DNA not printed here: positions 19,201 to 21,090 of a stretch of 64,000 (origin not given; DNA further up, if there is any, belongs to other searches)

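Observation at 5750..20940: Accessory glycopolymer-decoration locus built around LicD transferases and an unusual set of carbon-carbon-bond enzymes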

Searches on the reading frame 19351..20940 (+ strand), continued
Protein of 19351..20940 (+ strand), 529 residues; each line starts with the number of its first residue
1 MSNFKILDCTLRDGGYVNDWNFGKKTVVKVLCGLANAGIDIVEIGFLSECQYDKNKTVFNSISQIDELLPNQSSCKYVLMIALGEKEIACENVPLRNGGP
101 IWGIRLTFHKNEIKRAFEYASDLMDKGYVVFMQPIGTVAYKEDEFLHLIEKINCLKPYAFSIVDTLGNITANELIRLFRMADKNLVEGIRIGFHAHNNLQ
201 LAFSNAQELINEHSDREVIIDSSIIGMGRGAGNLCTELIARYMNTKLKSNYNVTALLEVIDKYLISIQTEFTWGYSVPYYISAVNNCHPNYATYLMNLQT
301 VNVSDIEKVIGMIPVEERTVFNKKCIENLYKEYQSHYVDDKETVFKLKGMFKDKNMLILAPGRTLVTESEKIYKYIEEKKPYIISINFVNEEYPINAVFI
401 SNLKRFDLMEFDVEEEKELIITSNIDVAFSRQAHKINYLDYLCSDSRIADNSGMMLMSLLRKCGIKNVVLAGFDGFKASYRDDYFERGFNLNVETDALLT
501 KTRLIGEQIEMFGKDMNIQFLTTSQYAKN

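Call 19: search_protein_families(library=pfam, proteins=[L012:9252-9995:+, L013:11595-12251:+, L058:1375-3396:+, L016:5343-6431:+, L005:6416-7513:+, L078:501-1886:+, L019:7507-9258:+, L052:11587-12840:+, L034:902-2689:+, L025:8213-9202:+], max_evalue=0.01)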
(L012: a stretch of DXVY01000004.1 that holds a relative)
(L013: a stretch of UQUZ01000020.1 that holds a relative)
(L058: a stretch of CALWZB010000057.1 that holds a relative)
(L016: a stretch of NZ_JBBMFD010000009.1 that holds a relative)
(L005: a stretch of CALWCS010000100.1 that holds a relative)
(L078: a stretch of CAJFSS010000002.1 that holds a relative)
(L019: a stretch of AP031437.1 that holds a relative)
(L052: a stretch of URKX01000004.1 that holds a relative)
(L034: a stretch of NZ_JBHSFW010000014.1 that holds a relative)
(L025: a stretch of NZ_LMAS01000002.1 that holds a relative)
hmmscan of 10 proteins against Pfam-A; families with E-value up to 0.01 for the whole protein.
L012:9252-9995:+ (247 aa): 2 families
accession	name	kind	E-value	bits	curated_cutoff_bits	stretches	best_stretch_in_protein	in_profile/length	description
PF02348.25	CTP_transf_3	-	6.7e-47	160.5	22.6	1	4-210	1-216/217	Cytidylyltransferase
PF12804.13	NTP_transf_3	-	3.7e-13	50.4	27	1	13-114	9-111/160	MobA-like NTP transferase domain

L013:11595-12251:+ (218 aa): 4 families
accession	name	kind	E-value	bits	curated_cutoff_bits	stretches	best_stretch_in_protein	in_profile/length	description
PF13419.12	HAD_2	-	1e-29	104.4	23.8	1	5-182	1-178/178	Haloacid dehalogenase-like hydrolase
PF00702.32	Hydrolase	-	2.2e-20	74.3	26.4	1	2-176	1-191/191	haloacid dehalogenase-like hydrolase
PF13242.12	Hydrolase_like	-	9.5e-06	25.9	22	1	145-205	10-71/75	HAD-hyrolase-like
PF12710.13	HAD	-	1.9e-05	25.6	27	1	5-169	1-185/189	haloacid dehalogenase-like hydrolase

L058:1375-3396:+ (673 aa): 0 families

L016:5343-6431:+ (362 aa): 2 families
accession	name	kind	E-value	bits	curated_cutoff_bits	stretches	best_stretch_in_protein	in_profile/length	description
PF07388.17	A-2_8-polyST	-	1.3e-06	28.7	23.3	1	74-341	39-298/316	Alpha-2,8-polysialyltransferase (POLYST)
PF07922.17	Glyco_transf_52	-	2.7e-05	24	26.1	1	237-342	150-253/272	Glycosyltransferase family 52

L005:6416-7513:+ (365 aa): 1 family
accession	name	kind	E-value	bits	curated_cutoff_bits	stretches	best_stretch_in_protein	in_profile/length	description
PF07388.17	A-2_8-polyST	-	1.2e-09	38.6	23.3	1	7-305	2-310/316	Alpha-2,8-polysialyltransferase (POLYST)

L078:501-1886:+ (461 aa): 0 families

L019:7507-9258:+ (583 aa): 3 families
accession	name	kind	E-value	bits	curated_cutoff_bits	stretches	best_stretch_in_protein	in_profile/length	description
PF00535.33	Glycos_transf_2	-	8.6e-41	140.1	23.3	1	8-168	1-164/168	Glycosyl transferase family 2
PF13641.12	Glyco_tranf_2_3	-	6.2e-13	49.7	27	1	7-201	3-208/230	Glycosyltransferase like family 2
PF10111.15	Glyco_tranf_2_2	-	3.8e-09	36.9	27.3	1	8-113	1-113/276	Glycosyltransferase like family 2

L052:11587-12840:+ (417 aa): 1 family
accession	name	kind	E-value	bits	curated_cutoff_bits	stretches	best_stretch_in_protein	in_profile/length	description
PF03816.19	LytR_cpsA_psr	-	9.6e-34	117.1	24.6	1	181-325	1-149/150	LytR_cpsA_psr family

L034:902-2689:+ (595 aa): 7 families
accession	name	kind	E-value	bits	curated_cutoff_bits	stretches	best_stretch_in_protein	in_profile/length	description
PF00005.33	ABC_tran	-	2.4e-33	116.1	25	1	387-536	2-137/137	ABC transporter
PF00664.28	ABC_membrane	-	1.9e-09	38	28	1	74-308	33-271/274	ABC transporter transmembrane region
PF02463.25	SMC_N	-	5.7e-07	29.6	40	1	401-579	29-212/220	RecF/RecN/SMC N terminal domain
PF13555.12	AAA_29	-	0.00032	20.8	27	1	396-424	20-50/61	P-loop containing region of AAA domain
PF00004.35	AAA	-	0.0021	18.9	21.2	0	518-563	50-108/131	ATPase family associated with various cellular activities (AAA)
PF09818.15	ABC_ATPase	-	0.0059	16.1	23.2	0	477-542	128-192/283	P-loop domain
PF13401.12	AAA_22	-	0.0074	17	27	0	398-444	7-33/130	AAA domain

L025:8213-9202:+ (329 aa): 7 families
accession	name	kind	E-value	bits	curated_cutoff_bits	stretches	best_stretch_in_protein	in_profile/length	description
PF16363.11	GDP_Man_Dehyd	-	6.6e-95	318.8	27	1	4-318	1-331/332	GDP-mannose 4,6 dehydratase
PF01370.27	Epimerase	-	2.3e-69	233.9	20.9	1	3-255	1-240/240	NAD dependent epimerase/dehydratase family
PF04321.23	RmlD_sub_bind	-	6.9e-15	55.3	27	1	1-275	1-233/287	RmlD substrate binding domain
PF07993.18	NAD_binding_4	-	1.2e-13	51.3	20.1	1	5-192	1-206/258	Male sterility protein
PF02719.21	Polysacc_synt_2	-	3.1e-13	50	20.2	1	3-114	1-118/293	Polysaccharide biosynthesis protein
PF01073.25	3Beta_HSD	-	1.1e-11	44.7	22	1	4-233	1-219/280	3-beta hydroxysteroid dehydrogenase/isomerase family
PF00106.31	adh_short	-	0.0014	18.6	26.6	0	158-179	144-165/195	short chain dehydrogenase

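Call 27: predict_structure(alignment_id=A1)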
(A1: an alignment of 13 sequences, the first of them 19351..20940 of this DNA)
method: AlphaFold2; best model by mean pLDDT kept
length: 529 residues; sequences in the alignment: 13
mean_pLDDT: 83.4   pTM: 0.74
mean pLDDT of the five models: 83.4, 83.1, 81.4, 79.9, 79.7
residues with pLDDT >= 90: 218; 70-90: 231; 50-70: 60; < 50: 20
segments of 3 or more residues with pLDDT < 50: 406-414, 483-492
pLDDT, mean of each block of 10 residues (from residue 1): 85 76 86 94 92 87 85 88 89 87 94 96 97 86 94 98 79 88 94 80 81 86 77 81 88 88 67 61 74 73 78 87 88 85 94 92 87 96 86 87 54 65 74 85 82 91 94 74 45 63 88 92 82
secondary structure, 60 per line:
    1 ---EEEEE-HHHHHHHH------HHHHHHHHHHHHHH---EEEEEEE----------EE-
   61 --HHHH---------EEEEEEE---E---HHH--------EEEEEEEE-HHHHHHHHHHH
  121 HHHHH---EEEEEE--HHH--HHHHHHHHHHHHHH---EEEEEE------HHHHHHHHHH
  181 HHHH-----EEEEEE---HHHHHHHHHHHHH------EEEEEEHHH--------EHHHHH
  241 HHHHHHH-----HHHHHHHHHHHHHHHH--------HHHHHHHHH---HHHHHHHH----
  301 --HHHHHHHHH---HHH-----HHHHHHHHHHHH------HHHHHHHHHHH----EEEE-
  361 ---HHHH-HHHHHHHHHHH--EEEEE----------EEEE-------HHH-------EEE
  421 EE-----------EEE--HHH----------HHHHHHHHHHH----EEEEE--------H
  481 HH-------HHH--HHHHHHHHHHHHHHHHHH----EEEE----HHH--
elements in order: E4-8 H10-17 H24-37 E41-47 H63-66 E76-82 E101-108 H110-125 E129-134 H142-155 E159-164 H171-184 E190-195 H199-211 E218-223 H236-247 H253-268 H277-285 H289-296 H303-311 H323-334 H341-351 E356-359 H364-367 H369-379 E382-386 E397-400 E418-422 E434-436 H452-462 E467-471 H495-512 E517-520

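Call 31: fold_search(model_id=the predicted structure, library=pdb)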
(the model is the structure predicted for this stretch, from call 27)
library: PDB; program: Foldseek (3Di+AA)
matches with E <= 10: 1746; with E <= 0.001: 198
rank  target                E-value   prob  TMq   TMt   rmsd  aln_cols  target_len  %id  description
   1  3dxi_A                2.5e-17  1.00  0.44  0.75   8.7       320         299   26  Crystal structure of the N-terminal domain of a putative aldolase (BVU_2661) from Bacteroides vulgatus (released 2008-08-26)
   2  4lrt_A                1.1e-13  1.00  0.45  0.68  12.5       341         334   16  Crystal and solution structures of the bifunctional enzyme (Aldolase/Aldehyde dehydrogenase) from Thermomonospora curv (released 2013-09-04)
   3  3mi3_A                1.1e-13  1.00  0.43  0.59  11.2       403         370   19  Homocitrate Synthase Lys4 bound to Lysine (released 2010-04-28)
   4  4lrt_C                1.2e-13  1.00  0.45  0.68  12.5       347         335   16  Crystal and solution structures of the bifunctional enzyme (Aldolase/Aldehyde dehydrogenase) from Thermomonospora curv (released 2013-09-04)
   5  3mi3_B                3.3e-13  1.00  0.41  0.57   3.4       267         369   21  Homocitrate Synthase Lys4 bound to Lysine (released 2010-04-28)
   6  4lrs_A                3.4e-13  1.00  0.45  0.68  12.2       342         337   16  Crystal and solution structures of the bifunctional enzyme (Aldolase/Aldehyde dehydrogenase) from Thermomonospora curv (released 2013-09-04)
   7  3ivs_B                3.9e-13  1.00  0.39  0.56   6.0       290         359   20  Homocitrate Synthase Lys4 (released 2009-09-22)
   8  2zyf                  5.8e-13  1.00  0.39  0.64   5.4       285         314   21  Crystal structure of homocitrate synthase from Thermus thermophilus complexed with magnesuim ion and alpha-ketoglutarate (released 2009-12-22)
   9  4jn6_A                1.4e-12  1.00  0.45  0.68  12.3       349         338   16  Crystal Structure of the Aldolase-Dehydrogenase Complex from Mycobacterium tuberculosis HRv37 (released 2013-05-08)
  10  3ivs_A                1.5e-12  1.00  0.38  0.54   6.0       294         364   20  Homocitrate Synthase Lys4 (released 2009-09-22)
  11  3ivu_A                1.5e-12  1.00  0.40  0.53   6.5       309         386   20  Homocitrate Synthase Lys4 bound to 2-OG (released 2009-09-22)
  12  1nvm_C                1.6e-12  1.00  0.44  0.66  12.4       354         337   17  Crystal structure of a bifunctional aldolase-dehydrogenase : sequestering a reactive and volatile intermediate (released 2003-06-17)
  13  3a9i                  1.9e-12  1.00  0.41  0.60  12.0       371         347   18  Crystal structure of homocitrate synthase from Thermus thermophilus complexed with Lys (released 2009-12-22)
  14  3ivt_A                2.0e-12  1.00  0.41  0.53   9.5       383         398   17  Homocitrate Synthase Lys4 bound to 2-OG (released 2009-09-22)
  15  4jn6_C                4.0e-12  1.00  0.45  0.68  12.5       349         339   15  Crystal Structure of the Aldolase-Dehydrogenase Complex from Mycobacterium tuberculosis HRv37 (released 2013-05-08)
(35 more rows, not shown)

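Call 46: find_encoding_contigs(protein=P0005, flank=10000, max_places=2)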
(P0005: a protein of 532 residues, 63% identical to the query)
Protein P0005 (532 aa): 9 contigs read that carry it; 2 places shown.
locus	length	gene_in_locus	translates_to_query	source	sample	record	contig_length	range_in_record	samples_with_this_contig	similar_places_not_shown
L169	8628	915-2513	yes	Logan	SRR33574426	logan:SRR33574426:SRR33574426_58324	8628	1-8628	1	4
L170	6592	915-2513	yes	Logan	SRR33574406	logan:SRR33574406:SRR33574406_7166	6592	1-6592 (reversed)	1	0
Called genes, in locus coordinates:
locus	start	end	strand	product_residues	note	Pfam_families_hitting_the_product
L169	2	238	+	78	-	?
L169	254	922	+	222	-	PF02348:CTP_transf_3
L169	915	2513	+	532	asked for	PF00682:HMGL-like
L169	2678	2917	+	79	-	PF13419:HAD_2 (weak), PF13242:Hydrolase_like (weak)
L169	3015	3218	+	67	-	-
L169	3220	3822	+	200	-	-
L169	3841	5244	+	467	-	PF03062:MBOAT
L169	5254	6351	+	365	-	PF14286:DHHW (faint)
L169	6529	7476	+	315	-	PF01522:Polysacc_deac_1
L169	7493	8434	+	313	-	PF04519:Bactofilin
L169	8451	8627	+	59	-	?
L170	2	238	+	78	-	?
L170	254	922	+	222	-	PF02348:CTP_transf_3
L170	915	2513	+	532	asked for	PF00682:HMGL-like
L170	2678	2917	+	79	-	PF13419:HAD_2 (weak), PF13242:Hydrolase_like (weak)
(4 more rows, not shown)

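Call 47: find_encoding_contigs(protein=P0008, flank=10000, max_places=2)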
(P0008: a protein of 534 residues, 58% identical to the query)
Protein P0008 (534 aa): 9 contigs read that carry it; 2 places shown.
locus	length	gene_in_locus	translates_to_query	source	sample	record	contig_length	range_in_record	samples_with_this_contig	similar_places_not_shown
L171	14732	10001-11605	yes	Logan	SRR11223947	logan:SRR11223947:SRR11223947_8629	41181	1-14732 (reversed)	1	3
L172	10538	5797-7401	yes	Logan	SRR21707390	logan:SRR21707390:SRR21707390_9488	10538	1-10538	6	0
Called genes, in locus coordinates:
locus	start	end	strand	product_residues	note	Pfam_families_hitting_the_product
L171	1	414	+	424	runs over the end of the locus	PF13477:Glyco_trans_4_2, PF13439:Glyco_transf_4, PF13579:Glyco_trans_4_4, PF20706:GT4-conflict, PF00534:Glycos_transf_1, PF13692:Glyco_trans_1_4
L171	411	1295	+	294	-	PF00535:Glycos_transf_2, PF10111:Glyco_tranf_2_2, PF13641:Glyco_tranf_2_3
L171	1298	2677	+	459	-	-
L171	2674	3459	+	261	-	PF01061:ABC2_membrane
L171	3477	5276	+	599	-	PF00005:ABC_tran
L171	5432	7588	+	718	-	PF00702:Hydrolase (weak), PF13242:Hydrolase_like (weak)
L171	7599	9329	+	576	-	-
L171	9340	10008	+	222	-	PF02348:CTP_transf_3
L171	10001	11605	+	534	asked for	PF00682:HMGL-like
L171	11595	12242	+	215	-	PF00702:Hydrolase, PF12710:HAD, PF13419:HAD_2, PF13242:Hydrolase_like (weak)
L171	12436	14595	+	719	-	-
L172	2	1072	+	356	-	?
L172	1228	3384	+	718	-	PF00702:Hydrolase (weak), PF13242:Hydrolase_like (weak)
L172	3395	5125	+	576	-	-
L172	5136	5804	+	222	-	PF02348:CTP_transf_3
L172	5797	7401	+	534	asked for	PF00682:HMGL-like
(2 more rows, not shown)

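Call 48: find_encoding_contigs(protein=P0004, flank=10000, max_places=2)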
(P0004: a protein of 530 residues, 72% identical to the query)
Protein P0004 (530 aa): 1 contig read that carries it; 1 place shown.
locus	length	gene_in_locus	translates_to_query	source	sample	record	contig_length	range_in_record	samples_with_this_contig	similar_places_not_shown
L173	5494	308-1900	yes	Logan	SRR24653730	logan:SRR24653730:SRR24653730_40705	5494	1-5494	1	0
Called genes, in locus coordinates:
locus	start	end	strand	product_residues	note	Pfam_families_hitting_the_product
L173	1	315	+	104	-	?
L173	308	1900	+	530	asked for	PF00682:HMGL-like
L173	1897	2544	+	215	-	PF00702:Hydrolase, PF12710:HAD, PF13419:HAD_2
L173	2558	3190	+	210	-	PF19503:DUF6037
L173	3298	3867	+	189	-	PF06114:Peptidase_M78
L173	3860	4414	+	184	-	-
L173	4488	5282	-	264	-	PF13353:Fer4_12, PF04055:Radical_SAM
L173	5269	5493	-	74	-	?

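Call 49: find_encoding_contigs(protein=P0003, flank=10000, max_places=2)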
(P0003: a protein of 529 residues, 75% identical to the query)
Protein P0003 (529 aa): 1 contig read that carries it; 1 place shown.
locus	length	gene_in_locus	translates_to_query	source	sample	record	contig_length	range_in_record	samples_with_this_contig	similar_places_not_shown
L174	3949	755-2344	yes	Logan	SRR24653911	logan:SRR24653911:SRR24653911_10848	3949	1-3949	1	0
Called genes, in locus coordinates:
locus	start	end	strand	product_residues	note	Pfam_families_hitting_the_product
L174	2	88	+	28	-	?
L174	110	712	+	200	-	PF00908:dTDP_sugar_isom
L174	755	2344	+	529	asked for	PF00682:HMGL-like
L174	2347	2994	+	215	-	PF00702:Hydrolase, PF12710:HAD (weak), PF13419:HAD_2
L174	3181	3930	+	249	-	PF00535:Glycos_transf_2, PF10111:Glyco_tranf_2_2, PF13641:Glyco_tranf_2_3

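Call 72: search_protein_families(library=ncbifam, proteins=[L012:9252-9995:+, L171:9340-10008:+, L013:11595-12251:+, L058:1375-3396:+, L005:6416-7513:+, L078:501-1886:+], max_evalue=0.00001)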
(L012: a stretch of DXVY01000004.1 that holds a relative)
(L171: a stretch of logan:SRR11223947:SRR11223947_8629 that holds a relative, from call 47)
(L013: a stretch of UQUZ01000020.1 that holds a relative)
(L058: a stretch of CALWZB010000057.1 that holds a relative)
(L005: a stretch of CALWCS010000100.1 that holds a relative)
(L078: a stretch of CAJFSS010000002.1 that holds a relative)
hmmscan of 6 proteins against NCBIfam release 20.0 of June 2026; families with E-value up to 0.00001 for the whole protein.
L012:9252-9995:+ (247 aa): 7 families
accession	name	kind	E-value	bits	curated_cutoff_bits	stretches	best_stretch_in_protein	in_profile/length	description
NF009905.0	PRK13368.1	subfamily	1.1e-76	257.4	255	1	1-239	1-241/243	3-deoxy-manno-octulosonate cytidylyltransferase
NF003952.0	PRK05450.1-5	subfamily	1.6e-73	246.9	193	1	1-239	1-248/250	3-deoxy-manno-octulosonate cytidylyltransferase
NF003950.0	PRK05450.1-3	subfamily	4.7e-64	216.1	234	1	1-237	1-243/248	3-deoxy-manno-octulosonate cytidylyltransferase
NF003948.0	PRK05450.1-1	equivalog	4.5e-49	166.9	281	1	1-238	4-245/248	3-deoxy-manno-octulosonate cytidylyltransferase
TIGR00466.1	kdsB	equivalog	7.6e-44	149.9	155.2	1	3-229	3-240/241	3-deoxy-manno-octulosonate cytidylyltransferase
TIGR03584.1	PseF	equivalog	6.2e-12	45.6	205.7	1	4-105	1-111/222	pseudaminic acid cytidylyltransferase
NF010936.0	PRK14356.1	equivalog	8.1e-06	25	666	0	18-118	24-127/456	bifunctional UDP-N-acetylglucosamine diphosphorylase/glucosamine-1-phosphate N-acetyltransferase GlmU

L171:9340-10008:+ (222 aa): 3 families
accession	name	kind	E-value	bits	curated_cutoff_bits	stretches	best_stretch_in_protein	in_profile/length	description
TIGR03584.1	PseF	equivalog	2.2e-20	73.3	205.7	1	4-212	1-221/222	pseudaminic acid cytidylyltransferase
NF003952.0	PRK05450.1-5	subfamily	3.5e-07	29.6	193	1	1-119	1-117/250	3-deoxy-manno-octulosonate cytidylyltransferase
NF009905.0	PRK13368.1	subfamily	9.5e-06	25.1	255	0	1-118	1-114/243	3-deoxy-manno-octulosonate cytidylyltransferase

L013:11595-12251:+ (218 aa): 22 families
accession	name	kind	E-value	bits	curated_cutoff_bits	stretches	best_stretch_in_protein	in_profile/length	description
NF009695.0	PRK13222.1-2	equivalog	3.8e-28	98.5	225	1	3-213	7-222/226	phosphoglycolate phosphatase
TIGR01449.2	PGP_bact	equivalog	3.8e-25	88.7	180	1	5-208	1-208/213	phosphoglycolate phosphatase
NF009804.0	PRK13288.1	equivalog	2.2e-24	86.1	218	1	3-210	4-207/215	pyrophosphatase PpaX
NF009697.0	PRK13222.1-4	equivalog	3.8e-20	72.2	327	1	2-190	7-201/232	phosphoglycolate phosphatase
NF009698.0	PRK13223.1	equivalog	2.8e-19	69.4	466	1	3-205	14-221/272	phosphoglycolate phosphatase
TIGR01454.1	AHBA_synth_RP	hypoth_equivalog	4.5e-18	65.6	246.65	1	5-211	1-201/205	AHBA synthesis associated protein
NF009696.0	PRK13222.1-3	equivalog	4.2e-14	52.8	359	1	3-199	4-205/223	N-acetylmuramic acid 6-phosphate phosphatase MupP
NF009694.0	PRK13222.1-1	equivalog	5.2e-13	48.9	415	1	70-191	97-219/252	phosphoglycolate phosphatase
NF009700.0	PRK13226.1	equivalog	1.1e-12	48.2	342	1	3-205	13-217/229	phosphoglycolate phosphatase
TIGR03351.1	PhnX-like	hypoth_equivalog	3.1e-12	46.9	218.9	1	5-209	4-215/220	phosphonatase-like hydrolase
TIGR02009.1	PGMB-YQAB-SF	subfamily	2.6e-10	40.8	153.35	1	2-181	1-185/186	beta-phosphoglucomutase family hydrolase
NF007854.0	PRK10563.1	equivalog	5.2e-10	39.4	211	1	3-178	5-181/221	6-phosphogluconate phosphatase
TIGR02253.1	CTE7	subfamily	7.7e-09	35.6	169.75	0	80-185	90-197/221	TIGR02253 family HAD-type hydrolase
NF008000.0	PRK10725.1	equivalog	1.1e-08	35.5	215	1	2-182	5-185/188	fructose-1-phosphate/6-phosphogluconate phosphatase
NF009699.0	PRK13225.1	equivalog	1.5e-07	31.2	368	1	4-212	64-266/273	phosphoglycolate phosphatase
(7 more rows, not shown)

L058:1375-3396:+ (673 aa): 1 family
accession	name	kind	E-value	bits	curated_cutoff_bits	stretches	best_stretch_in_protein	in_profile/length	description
TIGR01549.1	HAD-SF-IA-v1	subfamily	3.9e-07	30.6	23.3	0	184-278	59-149/149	HAD-IA family hydrolase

L005:6416-7513:+ (365 aa): 0 families

L078:501-1886:+ (461 aa): 0 families
